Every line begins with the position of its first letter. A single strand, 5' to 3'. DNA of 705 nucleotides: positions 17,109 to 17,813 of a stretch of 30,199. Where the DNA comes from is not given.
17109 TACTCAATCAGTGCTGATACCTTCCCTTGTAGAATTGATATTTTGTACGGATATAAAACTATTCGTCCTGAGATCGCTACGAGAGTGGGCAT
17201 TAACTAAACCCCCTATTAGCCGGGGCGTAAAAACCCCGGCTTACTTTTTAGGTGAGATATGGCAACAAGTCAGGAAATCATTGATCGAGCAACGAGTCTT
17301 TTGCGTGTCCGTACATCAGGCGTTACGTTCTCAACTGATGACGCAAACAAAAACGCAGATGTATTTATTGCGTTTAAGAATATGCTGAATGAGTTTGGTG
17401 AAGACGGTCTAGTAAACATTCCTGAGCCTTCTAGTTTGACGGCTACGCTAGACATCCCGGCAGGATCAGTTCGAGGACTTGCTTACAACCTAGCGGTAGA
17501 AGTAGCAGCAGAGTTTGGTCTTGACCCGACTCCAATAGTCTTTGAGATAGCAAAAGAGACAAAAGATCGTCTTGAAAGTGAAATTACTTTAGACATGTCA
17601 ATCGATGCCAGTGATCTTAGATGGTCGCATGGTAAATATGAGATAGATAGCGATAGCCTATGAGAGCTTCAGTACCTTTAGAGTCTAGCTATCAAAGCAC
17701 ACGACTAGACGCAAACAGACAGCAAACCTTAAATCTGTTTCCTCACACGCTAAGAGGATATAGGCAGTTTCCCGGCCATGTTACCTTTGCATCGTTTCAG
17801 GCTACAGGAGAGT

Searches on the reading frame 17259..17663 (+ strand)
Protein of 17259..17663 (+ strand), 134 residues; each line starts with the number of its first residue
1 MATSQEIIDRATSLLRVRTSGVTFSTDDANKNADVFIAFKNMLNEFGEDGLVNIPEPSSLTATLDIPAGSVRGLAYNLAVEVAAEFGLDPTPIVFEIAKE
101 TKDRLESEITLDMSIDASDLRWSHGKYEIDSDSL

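Call 18: search_protein_families(library=pfam, proteins=[window:17259-17663:+], max_evalue=0.01)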
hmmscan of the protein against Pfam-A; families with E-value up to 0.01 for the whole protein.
window:17259-17663:+ (134 aa): 1 family
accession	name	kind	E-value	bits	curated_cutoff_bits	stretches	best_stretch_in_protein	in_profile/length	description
PF11650.14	P22_Tail-4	-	0.0047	17.5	21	1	66-116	74-124/159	P22 tail accessory factor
